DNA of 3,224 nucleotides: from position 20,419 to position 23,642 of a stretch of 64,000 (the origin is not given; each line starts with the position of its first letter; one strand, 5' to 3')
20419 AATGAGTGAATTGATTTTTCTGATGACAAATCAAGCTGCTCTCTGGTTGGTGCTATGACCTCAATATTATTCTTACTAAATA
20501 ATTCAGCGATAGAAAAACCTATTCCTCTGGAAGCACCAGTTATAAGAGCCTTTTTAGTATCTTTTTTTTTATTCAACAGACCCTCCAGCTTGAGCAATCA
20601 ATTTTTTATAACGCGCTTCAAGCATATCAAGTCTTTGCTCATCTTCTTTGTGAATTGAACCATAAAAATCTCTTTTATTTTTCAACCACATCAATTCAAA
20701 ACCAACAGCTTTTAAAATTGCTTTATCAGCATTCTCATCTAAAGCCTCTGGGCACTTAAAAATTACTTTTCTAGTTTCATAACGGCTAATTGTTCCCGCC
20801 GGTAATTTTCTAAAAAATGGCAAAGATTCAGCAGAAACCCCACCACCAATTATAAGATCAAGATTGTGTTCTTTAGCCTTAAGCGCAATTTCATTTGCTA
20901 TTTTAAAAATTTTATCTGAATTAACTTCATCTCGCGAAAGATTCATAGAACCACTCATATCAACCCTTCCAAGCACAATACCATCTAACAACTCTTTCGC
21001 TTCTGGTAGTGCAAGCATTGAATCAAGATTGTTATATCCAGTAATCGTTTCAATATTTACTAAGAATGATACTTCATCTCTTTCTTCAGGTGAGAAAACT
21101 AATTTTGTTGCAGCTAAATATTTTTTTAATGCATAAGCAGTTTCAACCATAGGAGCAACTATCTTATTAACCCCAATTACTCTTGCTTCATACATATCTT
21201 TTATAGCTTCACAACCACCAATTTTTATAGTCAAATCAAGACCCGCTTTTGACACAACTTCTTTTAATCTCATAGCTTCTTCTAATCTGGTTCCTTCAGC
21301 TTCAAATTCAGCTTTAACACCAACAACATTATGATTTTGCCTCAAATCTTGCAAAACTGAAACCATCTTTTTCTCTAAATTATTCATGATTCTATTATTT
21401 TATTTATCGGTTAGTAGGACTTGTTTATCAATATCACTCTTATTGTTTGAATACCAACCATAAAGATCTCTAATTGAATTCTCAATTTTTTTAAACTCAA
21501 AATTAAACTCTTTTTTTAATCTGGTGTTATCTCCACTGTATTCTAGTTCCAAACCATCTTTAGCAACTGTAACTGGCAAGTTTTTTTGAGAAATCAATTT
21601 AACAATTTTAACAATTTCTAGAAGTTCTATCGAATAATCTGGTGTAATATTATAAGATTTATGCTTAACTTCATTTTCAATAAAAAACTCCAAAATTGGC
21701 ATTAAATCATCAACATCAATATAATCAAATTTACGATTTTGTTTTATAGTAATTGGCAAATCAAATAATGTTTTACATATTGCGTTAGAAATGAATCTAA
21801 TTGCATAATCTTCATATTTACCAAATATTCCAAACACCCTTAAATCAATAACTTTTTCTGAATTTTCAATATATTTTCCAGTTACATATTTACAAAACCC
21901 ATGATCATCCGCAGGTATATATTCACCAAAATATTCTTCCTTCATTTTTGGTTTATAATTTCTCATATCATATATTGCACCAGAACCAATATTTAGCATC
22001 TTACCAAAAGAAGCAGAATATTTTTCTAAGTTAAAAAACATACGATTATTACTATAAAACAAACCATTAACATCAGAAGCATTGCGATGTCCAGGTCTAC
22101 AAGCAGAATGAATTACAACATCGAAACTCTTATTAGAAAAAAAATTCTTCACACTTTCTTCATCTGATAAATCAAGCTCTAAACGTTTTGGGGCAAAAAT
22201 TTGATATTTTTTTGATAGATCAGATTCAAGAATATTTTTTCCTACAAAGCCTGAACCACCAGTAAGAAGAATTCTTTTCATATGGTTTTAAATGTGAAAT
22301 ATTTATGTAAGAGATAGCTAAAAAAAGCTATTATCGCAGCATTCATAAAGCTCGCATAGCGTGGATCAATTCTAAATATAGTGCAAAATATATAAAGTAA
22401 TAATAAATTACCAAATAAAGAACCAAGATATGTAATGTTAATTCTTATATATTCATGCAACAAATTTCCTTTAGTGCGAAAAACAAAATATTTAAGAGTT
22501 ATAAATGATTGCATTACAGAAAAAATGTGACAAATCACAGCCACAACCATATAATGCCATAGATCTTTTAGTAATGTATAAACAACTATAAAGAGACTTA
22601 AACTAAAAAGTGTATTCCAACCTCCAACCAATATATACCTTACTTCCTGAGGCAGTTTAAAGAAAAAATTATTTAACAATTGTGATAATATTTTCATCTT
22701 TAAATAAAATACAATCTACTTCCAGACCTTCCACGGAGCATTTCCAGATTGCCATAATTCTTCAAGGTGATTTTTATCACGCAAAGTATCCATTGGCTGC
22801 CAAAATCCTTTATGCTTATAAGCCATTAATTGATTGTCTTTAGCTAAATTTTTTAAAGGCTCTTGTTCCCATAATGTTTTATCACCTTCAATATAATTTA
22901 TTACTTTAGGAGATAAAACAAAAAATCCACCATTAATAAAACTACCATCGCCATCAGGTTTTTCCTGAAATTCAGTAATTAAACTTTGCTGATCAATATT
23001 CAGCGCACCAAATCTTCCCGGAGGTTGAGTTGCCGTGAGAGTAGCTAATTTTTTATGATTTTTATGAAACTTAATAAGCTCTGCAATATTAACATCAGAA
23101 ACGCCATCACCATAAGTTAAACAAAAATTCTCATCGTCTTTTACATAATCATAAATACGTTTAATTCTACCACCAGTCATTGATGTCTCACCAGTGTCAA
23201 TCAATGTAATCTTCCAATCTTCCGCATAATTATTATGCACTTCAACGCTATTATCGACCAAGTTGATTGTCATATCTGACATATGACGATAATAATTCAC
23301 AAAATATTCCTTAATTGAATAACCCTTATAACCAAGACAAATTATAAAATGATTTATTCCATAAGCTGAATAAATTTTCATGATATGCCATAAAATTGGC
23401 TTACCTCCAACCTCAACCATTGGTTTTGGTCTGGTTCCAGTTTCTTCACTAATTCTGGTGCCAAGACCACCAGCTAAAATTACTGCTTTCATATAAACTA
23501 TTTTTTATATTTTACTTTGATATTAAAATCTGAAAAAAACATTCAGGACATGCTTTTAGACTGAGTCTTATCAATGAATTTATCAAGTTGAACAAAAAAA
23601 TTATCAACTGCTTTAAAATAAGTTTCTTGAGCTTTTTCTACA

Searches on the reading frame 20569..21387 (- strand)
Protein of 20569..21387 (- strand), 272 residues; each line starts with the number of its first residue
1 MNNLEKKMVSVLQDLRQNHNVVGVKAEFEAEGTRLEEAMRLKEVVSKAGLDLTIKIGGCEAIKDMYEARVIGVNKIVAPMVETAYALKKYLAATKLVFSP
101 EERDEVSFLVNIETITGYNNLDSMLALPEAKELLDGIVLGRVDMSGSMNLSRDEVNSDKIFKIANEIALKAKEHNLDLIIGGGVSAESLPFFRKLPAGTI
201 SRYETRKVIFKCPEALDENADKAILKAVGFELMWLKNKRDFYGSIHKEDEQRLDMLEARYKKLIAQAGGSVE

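Call 11: search_protein_families(library=pfam, proteins=[window:20569-21387:-], max_evalue=0.001)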
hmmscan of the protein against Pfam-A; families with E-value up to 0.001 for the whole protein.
window:20569-21387:- (272 aa): 1 family
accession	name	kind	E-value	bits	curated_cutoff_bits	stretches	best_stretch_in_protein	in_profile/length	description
PF03328.21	HpcH_HpaI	-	5.5e-09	36.1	25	1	62-177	74-186/221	HpcH/HpaI aldolase/citrate lyase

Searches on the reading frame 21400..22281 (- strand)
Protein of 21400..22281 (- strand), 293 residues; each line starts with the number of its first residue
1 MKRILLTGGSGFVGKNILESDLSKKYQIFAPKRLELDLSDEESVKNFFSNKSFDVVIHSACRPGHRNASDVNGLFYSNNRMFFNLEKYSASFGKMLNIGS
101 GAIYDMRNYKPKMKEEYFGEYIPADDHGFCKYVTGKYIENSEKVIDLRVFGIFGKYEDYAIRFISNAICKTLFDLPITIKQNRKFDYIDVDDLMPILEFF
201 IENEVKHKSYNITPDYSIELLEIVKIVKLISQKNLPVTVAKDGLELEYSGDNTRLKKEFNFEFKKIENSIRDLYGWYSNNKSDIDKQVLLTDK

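Call 11: search_protein_families(library=pfam, proteins=[window:21400-22281:-], max_evalue=0.001)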
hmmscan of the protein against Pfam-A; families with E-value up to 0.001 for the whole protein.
window:21400-22281:- (293 aa): 2 families
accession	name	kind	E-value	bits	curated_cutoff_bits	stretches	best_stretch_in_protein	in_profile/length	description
PF01370.27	Epimerase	-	4.4e-21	75.8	20.9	1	4-212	1-239/240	NAD dependent epimerase/dehydratase family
PF04321.23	RmlD_sub_bind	-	2.1e-09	37.3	27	1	3-61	2-60/287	RmlD substrate binding domain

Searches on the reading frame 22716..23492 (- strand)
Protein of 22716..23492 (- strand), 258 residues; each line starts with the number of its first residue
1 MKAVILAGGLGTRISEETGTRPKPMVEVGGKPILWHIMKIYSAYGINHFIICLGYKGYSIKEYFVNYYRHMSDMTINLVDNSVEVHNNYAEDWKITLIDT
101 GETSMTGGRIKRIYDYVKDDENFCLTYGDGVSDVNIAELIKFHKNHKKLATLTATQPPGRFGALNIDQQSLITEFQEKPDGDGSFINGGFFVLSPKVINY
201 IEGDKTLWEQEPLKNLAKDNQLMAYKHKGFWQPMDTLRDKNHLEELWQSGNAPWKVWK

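Call 12: search_protein_families(library=pfam, proteins=[window:22716-23492:-], max_evalue=0.001)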
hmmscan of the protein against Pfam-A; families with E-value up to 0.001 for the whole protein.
window:22716-23492:- (258 aa): 2 families
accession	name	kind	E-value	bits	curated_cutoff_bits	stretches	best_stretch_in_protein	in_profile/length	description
PF00483.29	NTP_transferase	-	2.7e-23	83.3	21.2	1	2-212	1-200/245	Nucleotidyl transferase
PF12804.13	NTP_transf_3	-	8.7e-08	32.9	27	1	3-56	1-49/160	MobA-like NTP transferase domain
